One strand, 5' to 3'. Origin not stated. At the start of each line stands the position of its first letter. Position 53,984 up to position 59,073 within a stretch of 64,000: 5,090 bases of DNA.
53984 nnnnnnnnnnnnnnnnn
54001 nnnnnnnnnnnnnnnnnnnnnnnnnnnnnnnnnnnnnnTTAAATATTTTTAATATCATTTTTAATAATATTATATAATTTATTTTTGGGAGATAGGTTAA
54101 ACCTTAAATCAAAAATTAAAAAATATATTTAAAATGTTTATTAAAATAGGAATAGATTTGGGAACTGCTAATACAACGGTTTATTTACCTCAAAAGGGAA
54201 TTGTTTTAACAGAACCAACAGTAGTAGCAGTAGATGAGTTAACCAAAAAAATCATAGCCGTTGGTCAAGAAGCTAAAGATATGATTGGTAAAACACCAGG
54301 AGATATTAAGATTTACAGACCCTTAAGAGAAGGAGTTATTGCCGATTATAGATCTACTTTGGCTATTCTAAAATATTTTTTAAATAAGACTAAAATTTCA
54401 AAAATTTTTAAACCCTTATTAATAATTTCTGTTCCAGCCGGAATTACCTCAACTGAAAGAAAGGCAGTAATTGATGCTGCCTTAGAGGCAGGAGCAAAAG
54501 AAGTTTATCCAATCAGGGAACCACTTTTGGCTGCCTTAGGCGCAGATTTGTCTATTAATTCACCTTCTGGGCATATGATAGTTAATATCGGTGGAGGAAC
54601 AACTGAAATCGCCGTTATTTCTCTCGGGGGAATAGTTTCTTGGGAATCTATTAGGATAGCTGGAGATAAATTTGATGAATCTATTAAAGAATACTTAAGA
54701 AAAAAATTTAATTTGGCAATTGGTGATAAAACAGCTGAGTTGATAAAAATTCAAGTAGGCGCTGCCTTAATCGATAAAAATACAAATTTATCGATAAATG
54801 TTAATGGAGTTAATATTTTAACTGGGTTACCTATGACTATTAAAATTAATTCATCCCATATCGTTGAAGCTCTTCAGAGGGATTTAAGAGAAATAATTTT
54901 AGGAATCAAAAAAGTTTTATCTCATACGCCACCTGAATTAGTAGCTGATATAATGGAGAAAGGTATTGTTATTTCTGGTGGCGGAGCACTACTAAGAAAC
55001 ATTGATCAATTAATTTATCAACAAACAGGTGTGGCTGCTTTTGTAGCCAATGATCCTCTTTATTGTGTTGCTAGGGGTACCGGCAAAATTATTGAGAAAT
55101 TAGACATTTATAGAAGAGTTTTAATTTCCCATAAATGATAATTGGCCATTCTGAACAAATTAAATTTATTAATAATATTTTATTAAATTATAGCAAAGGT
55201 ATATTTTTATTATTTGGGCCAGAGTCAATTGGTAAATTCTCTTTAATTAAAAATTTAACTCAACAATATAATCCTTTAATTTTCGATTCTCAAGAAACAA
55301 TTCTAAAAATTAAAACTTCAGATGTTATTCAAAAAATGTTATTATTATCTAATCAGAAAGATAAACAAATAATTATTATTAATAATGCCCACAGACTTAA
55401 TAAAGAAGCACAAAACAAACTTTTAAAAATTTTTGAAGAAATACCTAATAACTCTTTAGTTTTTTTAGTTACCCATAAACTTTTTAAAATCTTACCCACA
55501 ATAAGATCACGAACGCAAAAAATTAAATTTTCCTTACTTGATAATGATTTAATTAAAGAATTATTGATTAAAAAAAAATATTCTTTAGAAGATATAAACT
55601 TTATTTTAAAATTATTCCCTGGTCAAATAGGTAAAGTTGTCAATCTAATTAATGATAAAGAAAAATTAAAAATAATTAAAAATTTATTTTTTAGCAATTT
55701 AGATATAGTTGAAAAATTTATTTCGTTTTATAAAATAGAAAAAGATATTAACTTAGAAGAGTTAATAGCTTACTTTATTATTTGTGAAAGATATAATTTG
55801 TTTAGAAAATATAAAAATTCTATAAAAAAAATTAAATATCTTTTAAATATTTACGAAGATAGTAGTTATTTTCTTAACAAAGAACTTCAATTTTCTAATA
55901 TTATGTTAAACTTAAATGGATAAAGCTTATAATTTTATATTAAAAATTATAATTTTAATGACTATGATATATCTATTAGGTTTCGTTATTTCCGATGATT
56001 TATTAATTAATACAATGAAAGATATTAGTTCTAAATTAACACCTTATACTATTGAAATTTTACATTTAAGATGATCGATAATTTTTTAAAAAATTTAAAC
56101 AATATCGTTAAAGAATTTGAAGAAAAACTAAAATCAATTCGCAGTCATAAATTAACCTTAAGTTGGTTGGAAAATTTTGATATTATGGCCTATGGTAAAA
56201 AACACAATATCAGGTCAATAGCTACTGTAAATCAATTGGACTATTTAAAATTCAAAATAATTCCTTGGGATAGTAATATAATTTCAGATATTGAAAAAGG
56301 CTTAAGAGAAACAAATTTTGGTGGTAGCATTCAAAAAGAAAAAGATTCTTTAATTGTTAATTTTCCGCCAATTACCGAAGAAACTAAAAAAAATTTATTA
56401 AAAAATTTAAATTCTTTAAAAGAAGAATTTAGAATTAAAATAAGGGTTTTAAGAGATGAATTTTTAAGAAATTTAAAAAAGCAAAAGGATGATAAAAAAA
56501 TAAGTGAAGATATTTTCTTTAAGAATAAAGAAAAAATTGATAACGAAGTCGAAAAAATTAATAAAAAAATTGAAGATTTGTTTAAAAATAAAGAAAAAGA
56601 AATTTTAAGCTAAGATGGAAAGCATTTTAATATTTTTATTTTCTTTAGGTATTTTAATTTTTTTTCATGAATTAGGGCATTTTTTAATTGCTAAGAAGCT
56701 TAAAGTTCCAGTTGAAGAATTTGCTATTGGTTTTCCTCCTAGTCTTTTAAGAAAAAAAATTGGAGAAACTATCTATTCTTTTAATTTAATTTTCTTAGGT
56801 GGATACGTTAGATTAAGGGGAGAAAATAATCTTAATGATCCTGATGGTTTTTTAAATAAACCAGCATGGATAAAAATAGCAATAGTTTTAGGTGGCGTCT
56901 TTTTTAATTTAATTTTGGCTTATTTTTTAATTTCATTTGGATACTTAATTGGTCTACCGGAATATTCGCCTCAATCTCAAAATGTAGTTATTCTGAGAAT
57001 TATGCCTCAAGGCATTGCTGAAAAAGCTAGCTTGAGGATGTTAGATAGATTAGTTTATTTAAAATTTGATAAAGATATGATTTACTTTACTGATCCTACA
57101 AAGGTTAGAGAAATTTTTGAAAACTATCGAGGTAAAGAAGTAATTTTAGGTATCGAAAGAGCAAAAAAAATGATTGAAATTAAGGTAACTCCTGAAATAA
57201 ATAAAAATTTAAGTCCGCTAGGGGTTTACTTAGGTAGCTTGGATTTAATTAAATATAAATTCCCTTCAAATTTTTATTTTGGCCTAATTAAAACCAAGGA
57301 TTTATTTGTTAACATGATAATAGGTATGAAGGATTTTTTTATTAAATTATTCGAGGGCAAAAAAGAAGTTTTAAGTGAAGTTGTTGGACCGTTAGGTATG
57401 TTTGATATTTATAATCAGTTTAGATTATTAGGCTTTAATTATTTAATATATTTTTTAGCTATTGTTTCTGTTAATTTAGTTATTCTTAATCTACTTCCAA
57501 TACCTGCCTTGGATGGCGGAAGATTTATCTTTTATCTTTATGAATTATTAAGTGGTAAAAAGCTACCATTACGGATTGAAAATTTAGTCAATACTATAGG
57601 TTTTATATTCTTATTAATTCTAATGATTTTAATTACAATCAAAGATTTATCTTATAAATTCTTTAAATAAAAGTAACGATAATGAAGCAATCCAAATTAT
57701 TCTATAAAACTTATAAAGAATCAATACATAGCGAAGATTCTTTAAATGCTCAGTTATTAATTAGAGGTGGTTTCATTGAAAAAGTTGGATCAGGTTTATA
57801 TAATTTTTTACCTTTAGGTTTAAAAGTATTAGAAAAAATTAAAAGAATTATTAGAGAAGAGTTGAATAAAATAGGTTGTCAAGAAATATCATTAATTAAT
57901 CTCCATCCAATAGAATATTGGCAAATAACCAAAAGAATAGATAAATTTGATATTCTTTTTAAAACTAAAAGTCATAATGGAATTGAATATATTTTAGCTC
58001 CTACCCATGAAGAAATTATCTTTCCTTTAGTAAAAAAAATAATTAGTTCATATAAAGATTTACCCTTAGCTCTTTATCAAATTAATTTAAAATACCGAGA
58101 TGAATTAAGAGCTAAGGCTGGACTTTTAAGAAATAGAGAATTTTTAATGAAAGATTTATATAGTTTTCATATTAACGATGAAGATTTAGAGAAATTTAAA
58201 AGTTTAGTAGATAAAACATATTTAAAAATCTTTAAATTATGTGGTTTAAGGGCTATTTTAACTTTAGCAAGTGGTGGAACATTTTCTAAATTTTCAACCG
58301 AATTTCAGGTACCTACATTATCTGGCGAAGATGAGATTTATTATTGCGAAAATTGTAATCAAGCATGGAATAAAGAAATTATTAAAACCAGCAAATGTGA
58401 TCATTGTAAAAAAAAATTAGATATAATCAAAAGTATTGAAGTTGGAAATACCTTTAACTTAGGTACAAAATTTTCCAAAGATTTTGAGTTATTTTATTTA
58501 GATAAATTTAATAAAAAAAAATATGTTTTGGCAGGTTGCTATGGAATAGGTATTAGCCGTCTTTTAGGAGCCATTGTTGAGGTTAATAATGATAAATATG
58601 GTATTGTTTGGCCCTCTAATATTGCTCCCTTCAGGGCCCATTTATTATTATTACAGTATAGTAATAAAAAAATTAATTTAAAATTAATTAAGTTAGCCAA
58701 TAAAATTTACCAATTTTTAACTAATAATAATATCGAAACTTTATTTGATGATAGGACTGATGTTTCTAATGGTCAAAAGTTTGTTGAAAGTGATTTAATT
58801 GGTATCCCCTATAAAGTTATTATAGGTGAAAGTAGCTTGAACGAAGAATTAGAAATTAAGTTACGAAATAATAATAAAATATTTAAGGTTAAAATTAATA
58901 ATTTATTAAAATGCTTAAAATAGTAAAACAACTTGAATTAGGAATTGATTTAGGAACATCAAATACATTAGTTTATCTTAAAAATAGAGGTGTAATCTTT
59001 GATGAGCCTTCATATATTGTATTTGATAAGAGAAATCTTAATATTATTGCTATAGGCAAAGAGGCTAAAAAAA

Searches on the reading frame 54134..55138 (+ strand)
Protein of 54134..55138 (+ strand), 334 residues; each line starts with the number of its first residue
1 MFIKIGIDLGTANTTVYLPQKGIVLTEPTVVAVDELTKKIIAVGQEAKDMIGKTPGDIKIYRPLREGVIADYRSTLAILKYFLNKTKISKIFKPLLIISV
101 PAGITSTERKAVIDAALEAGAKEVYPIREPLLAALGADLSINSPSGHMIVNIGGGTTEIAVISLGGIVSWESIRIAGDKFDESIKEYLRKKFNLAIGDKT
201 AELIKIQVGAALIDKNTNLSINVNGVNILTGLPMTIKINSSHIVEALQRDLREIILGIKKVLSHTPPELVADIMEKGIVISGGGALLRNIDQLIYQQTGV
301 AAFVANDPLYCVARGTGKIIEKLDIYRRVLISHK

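Call 76: search_protein_families(library=pfam, proteins=[window:54134-55138:+], max_evalue=0.00001)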
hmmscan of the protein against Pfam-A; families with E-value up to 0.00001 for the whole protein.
window:54134-55138:+ (334 aa): 4 families
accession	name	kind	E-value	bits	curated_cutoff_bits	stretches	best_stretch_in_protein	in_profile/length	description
PF06723.19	MreB_Mbl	-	3.5e-127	424.2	27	1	4-325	3-324/327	MreB/Mbl protein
PF14450.12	FtsA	-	2.1e-10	41.5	31.8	1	149-313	2-125/127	Cell division protein FtsA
PF00012.26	HSP70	-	3e-09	36.1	20.6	1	97-315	137-367/599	Hsp70 protein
PF00022.25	Actin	-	2e-08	33.7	27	1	28-191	31-190/410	Actin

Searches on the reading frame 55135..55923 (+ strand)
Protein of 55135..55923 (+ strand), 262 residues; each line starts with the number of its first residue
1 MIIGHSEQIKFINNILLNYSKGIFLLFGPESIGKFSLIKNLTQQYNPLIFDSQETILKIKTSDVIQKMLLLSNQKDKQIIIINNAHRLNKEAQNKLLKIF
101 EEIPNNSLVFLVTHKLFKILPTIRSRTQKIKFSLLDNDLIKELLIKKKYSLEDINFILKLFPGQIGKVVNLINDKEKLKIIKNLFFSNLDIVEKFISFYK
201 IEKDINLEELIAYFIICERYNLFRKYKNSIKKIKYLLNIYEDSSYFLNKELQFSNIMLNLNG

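Call 76: search_protein_families(library=pfam, proteins=[window:55135-55923:+], max_evalue=0.00001)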
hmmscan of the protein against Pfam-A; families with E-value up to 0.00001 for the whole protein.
window:55135-55923:+ (262 aa): 2 families
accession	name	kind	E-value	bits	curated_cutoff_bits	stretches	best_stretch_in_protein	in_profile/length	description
PF13177.12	DNA_pol3_delta2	-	2e-17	64.1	27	1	54-133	79-158/161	DNA polymerase III, delta subunit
PF00004.35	AAA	-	2.5e-07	31.6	21.2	1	25-130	2-126/131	ATPase family associated with various cellular activities (AAA)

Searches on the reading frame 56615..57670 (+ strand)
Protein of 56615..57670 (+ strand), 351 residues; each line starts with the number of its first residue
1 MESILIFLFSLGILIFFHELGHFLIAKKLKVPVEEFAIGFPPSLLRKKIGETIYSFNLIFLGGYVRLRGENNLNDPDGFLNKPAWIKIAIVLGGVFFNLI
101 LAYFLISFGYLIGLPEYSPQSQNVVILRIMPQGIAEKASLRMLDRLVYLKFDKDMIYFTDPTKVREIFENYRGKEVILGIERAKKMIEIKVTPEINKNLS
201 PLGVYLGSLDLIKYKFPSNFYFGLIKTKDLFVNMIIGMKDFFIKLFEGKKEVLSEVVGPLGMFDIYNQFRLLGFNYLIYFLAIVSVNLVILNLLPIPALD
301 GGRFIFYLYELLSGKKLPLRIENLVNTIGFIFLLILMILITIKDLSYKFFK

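Call 76: search_protein_families(library=pfam, proteins=[window:56615-57670:+], max_evalue=0.00001)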
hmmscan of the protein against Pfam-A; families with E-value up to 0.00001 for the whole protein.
window:56615-57670:+ (351 aa): 1 family
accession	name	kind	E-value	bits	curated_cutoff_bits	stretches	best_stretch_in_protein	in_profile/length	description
PF02163.28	Peptidase_M50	-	1.9e-54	184.8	27.2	1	7-336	2-221/221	Peptidase family M50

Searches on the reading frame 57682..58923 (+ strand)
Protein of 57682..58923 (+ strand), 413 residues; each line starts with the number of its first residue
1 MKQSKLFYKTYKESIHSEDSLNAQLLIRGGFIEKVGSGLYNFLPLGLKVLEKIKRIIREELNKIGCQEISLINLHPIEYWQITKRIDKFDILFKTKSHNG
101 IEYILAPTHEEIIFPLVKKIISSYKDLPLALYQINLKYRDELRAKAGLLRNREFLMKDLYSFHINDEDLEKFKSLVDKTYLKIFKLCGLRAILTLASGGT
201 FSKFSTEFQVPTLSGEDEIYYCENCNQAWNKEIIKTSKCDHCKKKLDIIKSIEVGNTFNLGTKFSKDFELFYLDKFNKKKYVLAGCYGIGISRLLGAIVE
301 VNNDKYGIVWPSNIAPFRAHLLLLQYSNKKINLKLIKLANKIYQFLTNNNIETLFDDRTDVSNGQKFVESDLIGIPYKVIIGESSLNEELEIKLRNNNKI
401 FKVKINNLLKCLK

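Call 76: search_protein_families(library=pfam, proteins=[window:57682-58923:+], max_evalue=0.00001)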
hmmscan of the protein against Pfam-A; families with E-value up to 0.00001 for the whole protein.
window:57682-58923:+ (413 aa): 2 families
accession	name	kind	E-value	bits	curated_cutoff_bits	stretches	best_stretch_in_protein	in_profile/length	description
PF00587.30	tRNA-synt_2b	-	2.5e-28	99.8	29.3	1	93-302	1-179/179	tRNA synthetase class II core domain (G, H, P, S and T)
PF03129.25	HGTP_anticodon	-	8.7e-14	51.9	21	1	334-413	13-92/94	Anticodon binding domain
